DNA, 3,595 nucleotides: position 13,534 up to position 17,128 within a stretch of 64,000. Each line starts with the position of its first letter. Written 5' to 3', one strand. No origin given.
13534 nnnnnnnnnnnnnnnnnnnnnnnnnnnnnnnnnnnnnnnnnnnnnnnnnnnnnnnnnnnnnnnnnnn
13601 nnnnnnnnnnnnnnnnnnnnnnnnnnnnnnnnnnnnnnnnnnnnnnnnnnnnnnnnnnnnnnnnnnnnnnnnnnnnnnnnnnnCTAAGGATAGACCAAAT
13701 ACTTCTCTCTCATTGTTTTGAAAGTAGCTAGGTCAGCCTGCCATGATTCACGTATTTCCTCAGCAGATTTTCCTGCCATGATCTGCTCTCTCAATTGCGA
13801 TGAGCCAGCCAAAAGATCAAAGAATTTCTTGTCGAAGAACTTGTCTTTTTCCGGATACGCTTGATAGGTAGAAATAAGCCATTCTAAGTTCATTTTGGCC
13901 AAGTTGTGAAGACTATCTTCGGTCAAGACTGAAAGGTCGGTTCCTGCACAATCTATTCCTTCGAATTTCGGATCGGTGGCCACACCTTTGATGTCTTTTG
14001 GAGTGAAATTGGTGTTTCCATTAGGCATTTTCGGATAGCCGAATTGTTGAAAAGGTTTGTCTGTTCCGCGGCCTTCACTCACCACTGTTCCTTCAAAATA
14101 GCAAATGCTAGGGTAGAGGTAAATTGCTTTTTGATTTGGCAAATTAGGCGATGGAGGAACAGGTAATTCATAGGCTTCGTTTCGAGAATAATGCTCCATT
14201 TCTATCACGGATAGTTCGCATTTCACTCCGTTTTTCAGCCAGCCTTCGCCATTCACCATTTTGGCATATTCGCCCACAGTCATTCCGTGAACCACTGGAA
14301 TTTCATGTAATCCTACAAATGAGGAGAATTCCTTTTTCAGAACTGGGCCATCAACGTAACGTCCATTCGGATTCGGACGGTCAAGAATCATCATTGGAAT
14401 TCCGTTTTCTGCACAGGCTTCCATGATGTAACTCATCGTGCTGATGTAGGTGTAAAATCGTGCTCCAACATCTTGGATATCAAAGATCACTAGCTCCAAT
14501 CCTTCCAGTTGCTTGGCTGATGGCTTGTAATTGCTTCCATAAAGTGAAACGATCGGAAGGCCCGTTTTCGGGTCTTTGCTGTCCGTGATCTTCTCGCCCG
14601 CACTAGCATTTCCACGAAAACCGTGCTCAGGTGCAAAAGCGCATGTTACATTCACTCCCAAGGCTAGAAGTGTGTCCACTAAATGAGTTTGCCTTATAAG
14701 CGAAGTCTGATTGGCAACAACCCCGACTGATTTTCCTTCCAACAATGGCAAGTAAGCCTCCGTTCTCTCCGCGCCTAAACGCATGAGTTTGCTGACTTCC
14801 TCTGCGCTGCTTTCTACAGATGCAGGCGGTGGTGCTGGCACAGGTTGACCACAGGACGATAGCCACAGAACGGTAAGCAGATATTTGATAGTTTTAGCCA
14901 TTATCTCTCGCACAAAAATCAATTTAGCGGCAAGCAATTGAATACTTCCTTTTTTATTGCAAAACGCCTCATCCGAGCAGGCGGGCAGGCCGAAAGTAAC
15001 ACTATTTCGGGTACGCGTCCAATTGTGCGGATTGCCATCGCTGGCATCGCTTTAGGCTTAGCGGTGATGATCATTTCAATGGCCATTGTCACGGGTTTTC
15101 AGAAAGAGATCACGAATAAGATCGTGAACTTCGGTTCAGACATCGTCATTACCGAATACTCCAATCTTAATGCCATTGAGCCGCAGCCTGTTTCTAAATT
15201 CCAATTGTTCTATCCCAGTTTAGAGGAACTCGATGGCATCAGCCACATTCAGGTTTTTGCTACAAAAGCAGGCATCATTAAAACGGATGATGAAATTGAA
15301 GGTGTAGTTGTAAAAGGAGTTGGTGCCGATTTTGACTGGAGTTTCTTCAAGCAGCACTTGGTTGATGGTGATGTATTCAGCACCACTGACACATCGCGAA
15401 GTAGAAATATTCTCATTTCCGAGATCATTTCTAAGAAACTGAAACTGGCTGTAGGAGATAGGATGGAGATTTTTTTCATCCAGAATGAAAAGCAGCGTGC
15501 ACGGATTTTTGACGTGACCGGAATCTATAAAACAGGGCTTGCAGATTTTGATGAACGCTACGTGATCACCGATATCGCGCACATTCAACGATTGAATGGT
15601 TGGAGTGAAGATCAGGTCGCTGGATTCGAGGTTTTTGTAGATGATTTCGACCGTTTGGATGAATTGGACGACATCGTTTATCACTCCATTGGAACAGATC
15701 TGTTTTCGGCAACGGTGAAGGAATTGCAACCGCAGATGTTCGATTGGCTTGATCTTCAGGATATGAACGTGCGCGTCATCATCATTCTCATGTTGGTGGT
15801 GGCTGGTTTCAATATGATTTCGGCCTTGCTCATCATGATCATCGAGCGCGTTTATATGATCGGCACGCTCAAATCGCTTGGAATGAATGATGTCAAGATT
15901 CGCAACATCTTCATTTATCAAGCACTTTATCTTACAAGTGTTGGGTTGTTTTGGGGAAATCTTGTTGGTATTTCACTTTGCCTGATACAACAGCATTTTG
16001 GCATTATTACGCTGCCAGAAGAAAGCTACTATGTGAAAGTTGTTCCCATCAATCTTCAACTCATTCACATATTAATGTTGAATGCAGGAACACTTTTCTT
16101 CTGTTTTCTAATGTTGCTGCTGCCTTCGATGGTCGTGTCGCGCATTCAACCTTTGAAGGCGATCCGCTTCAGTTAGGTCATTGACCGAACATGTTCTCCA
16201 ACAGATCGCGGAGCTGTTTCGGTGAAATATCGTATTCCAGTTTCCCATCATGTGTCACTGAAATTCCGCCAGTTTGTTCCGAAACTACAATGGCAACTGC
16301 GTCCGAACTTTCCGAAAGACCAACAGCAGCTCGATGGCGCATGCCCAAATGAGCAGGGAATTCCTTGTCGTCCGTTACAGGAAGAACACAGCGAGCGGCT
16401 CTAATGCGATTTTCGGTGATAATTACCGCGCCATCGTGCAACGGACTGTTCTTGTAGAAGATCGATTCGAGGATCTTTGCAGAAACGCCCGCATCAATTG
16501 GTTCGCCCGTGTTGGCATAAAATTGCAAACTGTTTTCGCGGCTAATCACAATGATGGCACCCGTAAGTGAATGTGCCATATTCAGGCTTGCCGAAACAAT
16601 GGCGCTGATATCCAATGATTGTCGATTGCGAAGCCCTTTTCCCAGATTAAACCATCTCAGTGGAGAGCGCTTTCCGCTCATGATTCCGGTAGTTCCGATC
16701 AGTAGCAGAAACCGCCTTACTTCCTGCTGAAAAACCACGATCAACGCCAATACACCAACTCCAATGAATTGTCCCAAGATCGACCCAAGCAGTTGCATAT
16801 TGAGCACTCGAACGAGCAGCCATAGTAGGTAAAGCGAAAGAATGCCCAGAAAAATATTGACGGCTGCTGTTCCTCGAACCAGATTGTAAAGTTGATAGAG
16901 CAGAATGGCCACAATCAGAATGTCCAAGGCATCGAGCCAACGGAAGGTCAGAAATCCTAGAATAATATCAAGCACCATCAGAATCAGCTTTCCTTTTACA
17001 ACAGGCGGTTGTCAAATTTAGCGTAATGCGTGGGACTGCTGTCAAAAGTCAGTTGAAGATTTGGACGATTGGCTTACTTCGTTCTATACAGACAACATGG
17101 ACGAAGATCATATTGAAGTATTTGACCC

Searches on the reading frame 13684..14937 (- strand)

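Call 25: search_protein_families(library=pfam, proteins=[window:13684-14937:-], max_evalue=0.0001)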
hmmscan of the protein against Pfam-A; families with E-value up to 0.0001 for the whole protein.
window:13684-14937:- (417 aa): 2 families
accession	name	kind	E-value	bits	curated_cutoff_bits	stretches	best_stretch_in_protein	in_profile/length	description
PF07075.17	NamZ_N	-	2.3e-82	275.7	26.9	1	71-269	1-202/203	Exo-beta-N-acetylmuramidase NamZ, N-terminal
PF20732.2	NamZ_C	-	1.1e-35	124.1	25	1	273-416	1-152/152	Exo-beta-N-acetylmuramidase NamZ, C-terminal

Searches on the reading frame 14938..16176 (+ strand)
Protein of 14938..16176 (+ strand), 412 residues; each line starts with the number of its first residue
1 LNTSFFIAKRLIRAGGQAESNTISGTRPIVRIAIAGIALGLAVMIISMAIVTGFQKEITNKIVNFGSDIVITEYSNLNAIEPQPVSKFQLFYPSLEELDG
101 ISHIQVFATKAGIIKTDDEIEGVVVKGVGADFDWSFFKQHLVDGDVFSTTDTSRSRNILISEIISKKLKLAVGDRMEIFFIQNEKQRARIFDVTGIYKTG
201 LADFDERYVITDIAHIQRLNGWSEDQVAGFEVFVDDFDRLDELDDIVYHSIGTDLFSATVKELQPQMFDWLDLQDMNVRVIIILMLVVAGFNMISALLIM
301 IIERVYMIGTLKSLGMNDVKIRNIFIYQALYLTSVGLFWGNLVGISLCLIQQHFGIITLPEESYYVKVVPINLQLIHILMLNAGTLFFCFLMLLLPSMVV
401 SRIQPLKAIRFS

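Call 25: search_protein_families(library=pfam, proteins=[window:14938-16176:+], max_evalue=0.0001)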
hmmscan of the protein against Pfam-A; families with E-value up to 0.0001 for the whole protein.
window:14938-16176:+ (412 aa): 2 families
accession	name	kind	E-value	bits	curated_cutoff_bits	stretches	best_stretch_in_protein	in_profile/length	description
PF02687.27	FtsX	-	4.3e-14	53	25.5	1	280-405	2-120/120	FtsX-like permease C-terminal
PF12704.14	MacB_PCD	-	7.3e-14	53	27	1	32-235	3-192/207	MacB-like periplasmic core domain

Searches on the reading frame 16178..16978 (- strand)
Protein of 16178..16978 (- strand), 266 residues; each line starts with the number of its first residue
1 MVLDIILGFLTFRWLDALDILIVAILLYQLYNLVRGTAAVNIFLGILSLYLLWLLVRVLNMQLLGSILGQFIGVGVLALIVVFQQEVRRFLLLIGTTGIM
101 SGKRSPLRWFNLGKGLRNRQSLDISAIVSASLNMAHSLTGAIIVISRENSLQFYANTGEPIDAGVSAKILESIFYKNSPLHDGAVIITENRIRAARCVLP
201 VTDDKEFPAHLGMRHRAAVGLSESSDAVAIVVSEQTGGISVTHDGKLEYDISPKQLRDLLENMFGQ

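Call 26: search_protein_families(library=pfam, proteins=[window:16178-16978:-], max_evalue=0.0001)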
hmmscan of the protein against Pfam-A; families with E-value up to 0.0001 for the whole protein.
window:16178-16978:- (266 aa): 2 families
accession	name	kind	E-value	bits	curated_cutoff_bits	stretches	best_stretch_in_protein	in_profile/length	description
PF02457.21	DAC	-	1e-40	138.5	27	1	130-247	3-119/119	DisA bacterial checkpoint controller nucleotide-binding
PF19293.4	CdaA_N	-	1.9e-22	79.6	23.8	1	10-87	3-81/81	CdaA N-terminal transmembrane domain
